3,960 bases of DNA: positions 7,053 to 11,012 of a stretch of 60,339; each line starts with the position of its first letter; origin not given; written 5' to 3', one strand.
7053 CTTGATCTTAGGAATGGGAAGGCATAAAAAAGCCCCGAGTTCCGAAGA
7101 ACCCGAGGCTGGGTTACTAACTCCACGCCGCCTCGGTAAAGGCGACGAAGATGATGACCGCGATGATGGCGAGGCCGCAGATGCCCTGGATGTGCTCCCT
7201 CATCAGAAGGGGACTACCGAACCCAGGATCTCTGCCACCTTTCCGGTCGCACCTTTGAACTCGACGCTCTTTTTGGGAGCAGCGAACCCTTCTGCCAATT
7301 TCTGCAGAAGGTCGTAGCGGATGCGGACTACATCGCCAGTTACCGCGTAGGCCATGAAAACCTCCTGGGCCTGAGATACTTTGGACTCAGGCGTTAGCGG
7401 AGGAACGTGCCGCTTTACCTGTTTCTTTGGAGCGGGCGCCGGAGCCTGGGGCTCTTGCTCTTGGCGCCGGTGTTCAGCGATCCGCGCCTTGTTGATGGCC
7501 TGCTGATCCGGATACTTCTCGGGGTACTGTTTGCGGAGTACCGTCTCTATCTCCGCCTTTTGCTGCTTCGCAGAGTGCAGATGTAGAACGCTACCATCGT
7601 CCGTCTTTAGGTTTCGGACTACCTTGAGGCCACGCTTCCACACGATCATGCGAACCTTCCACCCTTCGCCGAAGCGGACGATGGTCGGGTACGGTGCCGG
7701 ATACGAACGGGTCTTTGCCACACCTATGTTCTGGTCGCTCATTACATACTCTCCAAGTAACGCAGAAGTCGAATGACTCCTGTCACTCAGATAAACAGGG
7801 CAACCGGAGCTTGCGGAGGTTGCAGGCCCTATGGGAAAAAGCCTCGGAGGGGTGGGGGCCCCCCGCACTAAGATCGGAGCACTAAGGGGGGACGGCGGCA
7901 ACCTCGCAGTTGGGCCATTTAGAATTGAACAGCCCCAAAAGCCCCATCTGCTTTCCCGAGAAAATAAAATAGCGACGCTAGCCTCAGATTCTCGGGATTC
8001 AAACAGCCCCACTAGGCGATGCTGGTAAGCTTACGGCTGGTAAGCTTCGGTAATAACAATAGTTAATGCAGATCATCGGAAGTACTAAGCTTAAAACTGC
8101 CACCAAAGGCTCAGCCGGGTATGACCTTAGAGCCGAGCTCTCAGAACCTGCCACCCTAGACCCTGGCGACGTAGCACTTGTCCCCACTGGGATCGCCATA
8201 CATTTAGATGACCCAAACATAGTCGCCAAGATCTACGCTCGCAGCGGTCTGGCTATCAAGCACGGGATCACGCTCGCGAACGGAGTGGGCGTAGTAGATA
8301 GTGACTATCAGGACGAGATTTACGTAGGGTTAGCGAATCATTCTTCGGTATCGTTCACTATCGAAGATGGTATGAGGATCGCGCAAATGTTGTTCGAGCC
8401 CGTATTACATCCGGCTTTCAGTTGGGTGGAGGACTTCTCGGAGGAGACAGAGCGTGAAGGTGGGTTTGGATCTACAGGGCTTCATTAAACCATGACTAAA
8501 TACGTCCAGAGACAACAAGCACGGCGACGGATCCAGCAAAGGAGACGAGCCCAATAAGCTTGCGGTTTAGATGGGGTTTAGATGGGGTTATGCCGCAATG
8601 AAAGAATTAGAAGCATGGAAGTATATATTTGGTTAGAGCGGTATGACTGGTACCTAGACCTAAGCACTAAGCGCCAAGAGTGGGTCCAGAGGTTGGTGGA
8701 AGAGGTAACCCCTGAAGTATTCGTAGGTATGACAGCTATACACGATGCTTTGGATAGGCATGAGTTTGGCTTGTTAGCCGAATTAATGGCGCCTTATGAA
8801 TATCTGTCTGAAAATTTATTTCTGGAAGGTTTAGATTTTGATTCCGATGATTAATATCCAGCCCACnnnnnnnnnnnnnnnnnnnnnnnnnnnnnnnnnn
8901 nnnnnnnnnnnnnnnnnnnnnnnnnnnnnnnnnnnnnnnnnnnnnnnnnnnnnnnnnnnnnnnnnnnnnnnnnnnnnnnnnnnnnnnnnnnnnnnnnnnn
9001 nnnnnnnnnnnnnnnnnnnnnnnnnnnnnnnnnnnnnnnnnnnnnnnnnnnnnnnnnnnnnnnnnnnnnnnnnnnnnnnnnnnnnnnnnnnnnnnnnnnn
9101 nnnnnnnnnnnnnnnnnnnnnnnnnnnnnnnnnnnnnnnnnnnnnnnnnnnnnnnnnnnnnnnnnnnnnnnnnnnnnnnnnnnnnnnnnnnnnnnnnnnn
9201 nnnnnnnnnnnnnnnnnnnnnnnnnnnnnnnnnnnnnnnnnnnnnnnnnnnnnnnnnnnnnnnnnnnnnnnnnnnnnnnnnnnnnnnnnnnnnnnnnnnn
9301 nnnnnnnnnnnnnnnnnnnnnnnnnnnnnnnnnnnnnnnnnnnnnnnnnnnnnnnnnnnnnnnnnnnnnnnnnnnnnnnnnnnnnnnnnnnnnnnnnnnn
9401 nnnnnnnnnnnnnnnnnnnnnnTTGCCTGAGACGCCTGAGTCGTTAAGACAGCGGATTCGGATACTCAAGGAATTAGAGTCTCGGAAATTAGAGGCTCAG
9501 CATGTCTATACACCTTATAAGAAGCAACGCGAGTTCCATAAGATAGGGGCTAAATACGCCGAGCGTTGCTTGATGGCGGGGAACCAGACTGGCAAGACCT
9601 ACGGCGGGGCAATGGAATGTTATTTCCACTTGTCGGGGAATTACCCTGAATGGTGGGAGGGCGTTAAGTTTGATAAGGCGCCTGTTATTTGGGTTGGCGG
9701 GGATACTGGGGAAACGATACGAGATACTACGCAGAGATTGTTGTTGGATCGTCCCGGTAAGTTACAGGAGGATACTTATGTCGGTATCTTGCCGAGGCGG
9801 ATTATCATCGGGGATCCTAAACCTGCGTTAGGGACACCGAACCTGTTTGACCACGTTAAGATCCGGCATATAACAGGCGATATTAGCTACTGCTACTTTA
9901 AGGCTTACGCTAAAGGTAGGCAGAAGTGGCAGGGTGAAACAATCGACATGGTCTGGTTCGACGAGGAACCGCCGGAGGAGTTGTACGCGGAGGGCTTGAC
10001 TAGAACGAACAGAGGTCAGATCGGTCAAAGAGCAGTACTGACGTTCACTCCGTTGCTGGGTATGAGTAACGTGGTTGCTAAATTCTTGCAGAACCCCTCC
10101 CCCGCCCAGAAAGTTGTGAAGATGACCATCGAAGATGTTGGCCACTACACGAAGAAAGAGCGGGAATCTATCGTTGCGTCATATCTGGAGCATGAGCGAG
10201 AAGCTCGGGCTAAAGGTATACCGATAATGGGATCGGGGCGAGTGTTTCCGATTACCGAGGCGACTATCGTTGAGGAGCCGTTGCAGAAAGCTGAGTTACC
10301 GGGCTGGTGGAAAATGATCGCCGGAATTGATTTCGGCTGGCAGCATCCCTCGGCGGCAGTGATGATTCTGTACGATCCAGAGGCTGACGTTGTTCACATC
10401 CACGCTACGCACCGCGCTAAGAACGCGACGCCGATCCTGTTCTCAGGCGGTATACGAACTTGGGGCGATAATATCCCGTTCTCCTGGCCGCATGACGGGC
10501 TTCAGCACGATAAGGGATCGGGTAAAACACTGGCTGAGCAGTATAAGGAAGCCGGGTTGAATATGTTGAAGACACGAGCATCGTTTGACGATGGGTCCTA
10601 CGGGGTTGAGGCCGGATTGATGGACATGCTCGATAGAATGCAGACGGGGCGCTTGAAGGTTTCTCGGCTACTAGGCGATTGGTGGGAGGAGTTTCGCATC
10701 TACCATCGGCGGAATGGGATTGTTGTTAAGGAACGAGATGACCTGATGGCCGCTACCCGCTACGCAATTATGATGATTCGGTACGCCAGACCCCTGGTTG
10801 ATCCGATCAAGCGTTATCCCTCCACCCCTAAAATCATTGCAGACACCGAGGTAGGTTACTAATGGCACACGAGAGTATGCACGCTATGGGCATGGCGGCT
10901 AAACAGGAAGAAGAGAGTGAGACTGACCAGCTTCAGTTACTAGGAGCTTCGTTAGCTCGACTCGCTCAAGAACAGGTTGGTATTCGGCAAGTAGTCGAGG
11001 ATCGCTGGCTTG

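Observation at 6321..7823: Three copies of a conserved hairpin with compensatory stem changes and a conserved 10-nt loop in the early leftward operon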

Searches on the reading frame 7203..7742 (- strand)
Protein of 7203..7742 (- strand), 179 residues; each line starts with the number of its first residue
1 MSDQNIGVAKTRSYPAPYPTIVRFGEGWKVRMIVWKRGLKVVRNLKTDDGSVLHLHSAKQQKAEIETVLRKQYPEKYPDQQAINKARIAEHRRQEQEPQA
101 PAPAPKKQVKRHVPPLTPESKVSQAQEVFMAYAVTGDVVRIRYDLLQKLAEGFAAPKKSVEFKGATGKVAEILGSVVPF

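Call 7: search_protein_families(library=phrogs, proteins=[window:7203-7742:-], max_evalue=0.001)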
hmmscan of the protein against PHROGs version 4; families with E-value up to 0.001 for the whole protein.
window:7203-7742:- (179 aa): 0 families

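Call 35: search_protein_families(library=pfam, proteins=[window:7203-7742:-], max_evalue=0.1)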
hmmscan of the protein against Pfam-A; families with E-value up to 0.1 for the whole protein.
window:7203-7742:- (179 aa): 1 family
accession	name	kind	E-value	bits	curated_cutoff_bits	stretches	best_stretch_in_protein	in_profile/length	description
PF01201.27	Ribosomal_S8e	-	0.032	14.9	30.2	1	29-90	38-99/133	Ribosomal protein S8e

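Call 42: find_related_loci(query=window:7203-7742:-, collection=viral_contigs, flank=4000)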
Query window:7203-7742:- (179 aa) in viral_contigs; peptide patterns used: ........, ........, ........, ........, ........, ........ (x = any residue, [..] = any of these).
16 stretches matched a pattern, but none encodes a relative of the query by tblastn (E <= 1e-3).

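Call 85: find_encoding_contigs(protein=window:7203-7742:-, flank=5000, max_places=10)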
Protein window:7203-7742:- (179 aa): 3 contigs read that carry it; 1 place shown.
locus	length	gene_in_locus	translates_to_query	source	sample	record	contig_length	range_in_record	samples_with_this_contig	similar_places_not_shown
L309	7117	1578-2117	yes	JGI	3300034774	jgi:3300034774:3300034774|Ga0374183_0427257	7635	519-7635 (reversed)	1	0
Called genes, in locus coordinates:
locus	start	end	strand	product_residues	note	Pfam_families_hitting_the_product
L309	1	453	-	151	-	?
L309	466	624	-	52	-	-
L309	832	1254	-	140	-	PF00692:dUTPase, PF22769:DCD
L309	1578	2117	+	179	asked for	-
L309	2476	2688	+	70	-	-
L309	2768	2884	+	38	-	-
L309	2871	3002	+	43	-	-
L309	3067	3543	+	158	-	-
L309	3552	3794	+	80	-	-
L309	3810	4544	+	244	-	-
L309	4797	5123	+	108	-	-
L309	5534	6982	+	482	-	PF00476:DNA_pol_A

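Call 99: predict_structure(protein=window:7203-7742:-)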
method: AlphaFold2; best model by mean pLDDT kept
length: 179 residues; sequences in the alignment: 1
mean_pLDDT: 48.3   pTM: 0.27
mean pLDDT of the five models: 48.3, 40.0, 38.3, 38.1, 38.1
residues with pLDDT >= 90: 0; 70-90: 18; 50-70: 43; < 50: 118
segments of 3 or more residues with pLDDT < 50: 1-46, 50-58, 119-146, 148-179
pLDDT, mean of each block of 10 residues (from residue 1): 30 35 41 40 46 46 59 66 78 68 60 55 43 35 44 43 41 36
secondary structure, 60 per line:
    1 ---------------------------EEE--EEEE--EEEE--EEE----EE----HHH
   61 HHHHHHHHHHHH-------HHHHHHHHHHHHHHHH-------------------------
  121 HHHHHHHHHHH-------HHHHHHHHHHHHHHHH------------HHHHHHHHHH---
elements in order: E28-30 E33-36 E39-42 E45-47 H58-72 H80-95 H121-131 H139-154 H167-176

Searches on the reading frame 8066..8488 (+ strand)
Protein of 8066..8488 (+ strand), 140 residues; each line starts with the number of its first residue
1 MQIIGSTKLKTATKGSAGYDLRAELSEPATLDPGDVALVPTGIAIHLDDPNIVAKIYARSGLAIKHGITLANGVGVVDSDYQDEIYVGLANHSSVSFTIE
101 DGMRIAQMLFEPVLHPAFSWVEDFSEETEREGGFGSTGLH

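Call 44: find_homologous_proteins(query=window:8066-8488:+, max_evalue=1e-20)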
Query window:8066-8488:+ (140 aa): 4370 proteins with E <= 1e-20 among 6230 candidates; the best 120 are listed.
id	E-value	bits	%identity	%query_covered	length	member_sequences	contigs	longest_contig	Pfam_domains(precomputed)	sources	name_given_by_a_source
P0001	4.2e-83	294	97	100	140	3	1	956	PF00692.25,PF22769.2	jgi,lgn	jgi:dUTP pyrophosphatase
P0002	3.5e-70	252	81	100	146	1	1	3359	PF00692.25,PF22769.2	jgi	jgi:dUTP pyrophosphatase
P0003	2.3e-66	240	76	100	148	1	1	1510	PF00692.25,PF22769.2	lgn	-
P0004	1.8e-46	175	56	71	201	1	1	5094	PF00692.25,PF22769.2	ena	-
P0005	3.1e-40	155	61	91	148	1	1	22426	PF00692.25,PF22769.2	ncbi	-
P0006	7.6e-40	154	59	92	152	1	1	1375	PF00692.25,PF22769.2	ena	-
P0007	1.2e-39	153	62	91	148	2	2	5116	PF00692.25,PF22769.2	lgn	-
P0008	1.7e-39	153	61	91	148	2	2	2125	PF00692.25,PF22769.2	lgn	-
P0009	2.9e-39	152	60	91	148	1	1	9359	PF00692.25,PF22769.2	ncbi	-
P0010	3.2e-39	152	60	91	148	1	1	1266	PF00692.25,PF22769.2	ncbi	-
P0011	5.4e-39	151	63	85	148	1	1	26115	PF00692.25,PF22769.2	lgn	-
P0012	1.2e-38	150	58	91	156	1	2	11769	PF00692.25,PF22769.2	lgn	-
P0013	1.3e-38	150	58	91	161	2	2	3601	PF00692.25,PF22769.2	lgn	-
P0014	1.6e-38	150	60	91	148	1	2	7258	PF00692.25,PF22769.2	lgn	-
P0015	2.9e-38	149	58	94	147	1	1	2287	PF00692.25,PF22769.2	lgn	-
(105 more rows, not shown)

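Call 45: find_encoding_contigs(protein=P0002, flank=10000)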
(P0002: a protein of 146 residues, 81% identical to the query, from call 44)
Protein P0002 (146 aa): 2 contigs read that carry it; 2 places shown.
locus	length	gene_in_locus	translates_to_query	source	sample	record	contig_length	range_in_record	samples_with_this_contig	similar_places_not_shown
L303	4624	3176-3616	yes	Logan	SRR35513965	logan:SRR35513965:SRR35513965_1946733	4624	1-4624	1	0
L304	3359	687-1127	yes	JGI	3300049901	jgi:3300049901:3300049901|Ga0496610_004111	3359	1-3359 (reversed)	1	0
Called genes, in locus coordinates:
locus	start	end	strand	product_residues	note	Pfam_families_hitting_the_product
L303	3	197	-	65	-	?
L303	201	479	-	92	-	-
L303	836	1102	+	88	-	-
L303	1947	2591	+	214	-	-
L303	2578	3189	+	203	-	-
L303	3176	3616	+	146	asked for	PF22769:DCD, PF00692:dUTPase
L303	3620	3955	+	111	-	-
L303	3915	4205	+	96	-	-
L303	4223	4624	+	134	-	?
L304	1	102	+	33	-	?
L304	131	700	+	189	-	-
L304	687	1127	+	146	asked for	PF22769:DCD, PF00692:dUTPase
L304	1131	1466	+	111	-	-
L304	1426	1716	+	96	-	-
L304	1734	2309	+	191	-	-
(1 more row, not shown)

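Call 46: find_encoding_contigs(protein=P0003, flank=10000)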
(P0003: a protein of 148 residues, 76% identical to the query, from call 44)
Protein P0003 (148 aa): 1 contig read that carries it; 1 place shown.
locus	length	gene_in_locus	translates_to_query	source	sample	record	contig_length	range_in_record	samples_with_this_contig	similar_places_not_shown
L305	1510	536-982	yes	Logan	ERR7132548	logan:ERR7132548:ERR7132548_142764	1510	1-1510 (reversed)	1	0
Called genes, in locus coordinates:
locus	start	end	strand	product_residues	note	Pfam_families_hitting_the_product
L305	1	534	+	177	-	?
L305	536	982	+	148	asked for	PF00692:dUTPase, PF22769:DCD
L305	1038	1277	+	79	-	-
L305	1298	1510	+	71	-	?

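Call 47: find_encoding_contigs(protein=P0001, flank=10000)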
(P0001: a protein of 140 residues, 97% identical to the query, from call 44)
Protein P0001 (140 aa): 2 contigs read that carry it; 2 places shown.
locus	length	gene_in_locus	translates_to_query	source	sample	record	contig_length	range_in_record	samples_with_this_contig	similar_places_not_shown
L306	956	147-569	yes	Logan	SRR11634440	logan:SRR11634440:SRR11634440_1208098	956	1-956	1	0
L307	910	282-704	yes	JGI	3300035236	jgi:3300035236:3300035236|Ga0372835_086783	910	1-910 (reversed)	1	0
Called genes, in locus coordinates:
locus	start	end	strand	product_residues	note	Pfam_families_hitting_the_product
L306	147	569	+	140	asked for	PF00692:dUTPase, PF22769:DCD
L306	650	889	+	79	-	-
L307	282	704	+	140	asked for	PF00692:dUTPase, PF22769:DCD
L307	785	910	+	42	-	?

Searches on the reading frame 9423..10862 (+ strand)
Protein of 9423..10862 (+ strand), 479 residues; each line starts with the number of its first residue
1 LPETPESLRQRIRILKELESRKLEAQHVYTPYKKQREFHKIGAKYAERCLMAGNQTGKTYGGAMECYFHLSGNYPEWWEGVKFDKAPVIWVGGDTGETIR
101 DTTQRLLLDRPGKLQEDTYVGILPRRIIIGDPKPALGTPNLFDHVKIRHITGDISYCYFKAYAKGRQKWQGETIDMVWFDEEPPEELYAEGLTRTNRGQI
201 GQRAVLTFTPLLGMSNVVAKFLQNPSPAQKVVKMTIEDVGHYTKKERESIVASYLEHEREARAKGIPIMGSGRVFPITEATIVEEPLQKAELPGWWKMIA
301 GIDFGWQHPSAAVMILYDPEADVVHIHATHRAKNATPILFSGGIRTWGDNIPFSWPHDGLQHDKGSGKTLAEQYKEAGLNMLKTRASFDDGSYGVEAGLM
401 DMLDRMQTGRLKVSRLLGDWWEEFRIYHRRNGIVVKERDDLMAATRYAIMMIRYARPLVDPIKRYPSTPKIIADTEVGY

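Call 16: find_related_loci(query=window:9423-10862:+, collection=viral_contigs, flank=10000)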
Query window:9423-10862:+ (479 aa) in viral_contigs; peptide patterns used: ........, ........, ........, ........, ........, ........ (x = any residue, [..] = any of these).
154 stretches matched a pattern; 153 encode a relative of the query (tblastn E <= 1e-3); the best 80 are kept; 80 distinct loci.
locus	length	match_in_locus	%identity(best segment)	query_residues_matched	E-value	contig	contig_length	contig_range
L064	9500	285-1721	87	1-479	0e+0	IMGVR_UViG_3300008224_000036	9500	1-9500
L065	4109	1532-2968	86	1-479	0e+0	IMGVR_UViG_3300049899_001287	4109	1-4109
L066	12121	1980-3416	86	1-479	0e+0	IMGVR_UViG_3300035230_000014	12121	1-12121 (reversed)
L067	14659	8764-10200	86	1-479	0e+0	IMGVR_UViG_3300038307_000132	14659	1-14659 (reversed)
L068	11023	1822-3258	86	1-479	0e+0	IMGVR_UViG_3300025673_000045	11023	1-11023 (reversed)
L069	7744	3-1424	87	6-479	0e+0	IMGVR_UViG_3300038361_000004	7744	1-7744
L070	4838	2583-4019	84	1-479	0e+0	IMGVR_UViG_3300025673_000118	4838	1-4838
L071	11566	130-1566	84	1-479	0e+0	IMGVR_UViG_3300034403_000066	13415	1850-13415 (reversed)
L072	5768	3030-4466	85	1-479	0e+0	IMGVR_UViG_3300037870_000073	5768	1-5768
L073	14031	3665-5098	83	1-479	0e+0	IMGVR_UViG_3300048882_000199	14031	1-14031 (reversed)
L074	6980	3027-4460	83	1-479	0e+0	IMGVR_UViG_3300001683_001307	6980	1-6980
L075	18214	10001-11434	83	1-479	0e+0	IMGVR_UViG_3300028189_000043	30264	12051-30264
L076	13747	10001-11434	82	1-479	0e+0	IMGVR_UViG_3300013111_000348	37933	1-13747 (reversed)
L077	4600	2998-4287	57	14-455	1e-171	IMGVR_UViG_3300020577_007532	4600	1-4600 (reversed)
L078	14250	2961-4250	57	14-455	8e-166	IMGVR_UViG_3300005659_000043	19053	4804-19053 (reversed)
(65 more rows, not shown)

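Call 22: search_dna_similar(query=window:9423-10862:+, collection=phages, mode=protein, max_rows=25)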
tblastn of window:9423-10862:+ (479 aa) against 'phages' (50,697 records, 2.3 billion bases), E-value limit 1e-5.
Records with a match: 420; places in all: 424; records where one place covers at least 80% of the query: 404.
Best place of each record, by identity: <60% 420.
By first word of the organism name: Pseudomonas 111; Escherichia 101; Salmonella 98; Vibrio 18; Aeromonas 11; Proteus 10; Enterobacteria 10; Caudoviricetes 10; Arthrobacter 8; Cronobacter 6; and 19 more.
By host as written in the record: Escherichia coli 62; Pseudomonas aeruginosa 39; - 34; Salmonella enterica subsp. enterica serovar Typhimurium 21; Salmonella sp. 17; Pseudomonas aeruginosa PAO1 16; Salmonella enterica 11; Pseudomonas sp. 9; and 122 more.
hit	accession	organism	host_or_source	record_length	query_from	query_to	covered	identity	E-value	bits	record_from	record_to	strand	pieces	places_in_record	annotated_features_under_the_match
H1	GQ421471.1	Xylella phage Xfas53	Xylella fastidiosa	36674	9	457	94%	49.7%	1e-139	449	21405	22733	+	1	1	terL: TerL | gp30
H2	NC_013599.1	Xylella phage Xfas53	Xylella fastidiosa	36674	9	457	94%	49.7%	1e-139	449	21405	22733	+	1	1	terL: terminase family protein | DUF5681 domain-containing protein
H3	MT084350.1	Xylella phage Xfas53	Xylella fastidiosa subsp. multiplex ...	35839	9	457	94%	49.7%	3e-139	447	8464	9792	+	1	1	putative DNA packaging protein | hypothetical protein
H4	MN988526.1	Rhizobium phage RHph_N3_2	Rhizobium phaseoli N3_2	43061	8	455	94%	49.2%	2e-137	442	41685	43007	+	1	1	terminase large subunit protein | hypothetical protein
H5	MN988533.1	Rhizobium phage RHph_N2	Rhizobium etli N741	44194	8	456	94%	48.7%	2e-136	439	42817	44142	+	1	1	terminase large subunit protein | hypothetical protein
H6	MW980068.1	Rhizobium phage RHEph18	Rhizobium etli sv. phaseoli N561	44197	8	456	94%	48.7%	2e-136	439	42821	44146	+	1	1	terminase large subunit protein | hypothetical protein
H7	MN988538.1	Rhizobium phage RHph_Y25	Rhizobium etli N6212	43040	8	456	94%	48.7%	3e-136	439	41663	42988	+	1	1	terminase large subunit protein | hypothetical protein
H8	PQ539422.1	Proteus phage vB_BPM-V3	Proteus mirabilis BPM-3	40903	21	473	95%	47.8%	5e-129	418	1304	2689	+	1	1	terminase large subunit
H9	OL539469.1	Proteus phage vB_PmiP_Brookers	Proteus mirabilis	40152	21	473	95%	46.9%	5e-129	418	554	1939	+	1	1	putative terminase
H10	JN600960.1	Enterobacteria phage IME10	Escherichia coli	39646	21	460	92%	48.3%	2e-131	425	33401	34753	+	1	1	2: terminase large subunit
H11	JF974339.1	Enterobacteria phage IME10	Escherichia coli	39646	21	460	92%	48.3%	2e-131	425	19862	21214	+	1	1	2: terminase large subunit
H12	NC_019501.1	Enterobacteria phage IME10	Escherichia coli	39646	21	460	92%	48.3%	2e-131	425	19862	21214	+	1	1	2: terminase large subunit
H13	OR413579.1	Salmonella phage SPLA1b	Salmonella enterica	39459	21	460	92%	48.0%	3e-131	424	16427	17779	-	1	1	terminase large subunit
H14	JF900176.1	Salmonella phage SPN9CC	Salmonella sp.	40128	21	460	92%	48.0%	3e-131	424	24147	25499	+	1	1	terminase large subunit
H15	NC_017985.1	Salmonella phage SPN9CC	Salmonella sp.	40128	21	460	92%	48.0%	3e-131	424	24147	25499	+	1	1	terminase large subunit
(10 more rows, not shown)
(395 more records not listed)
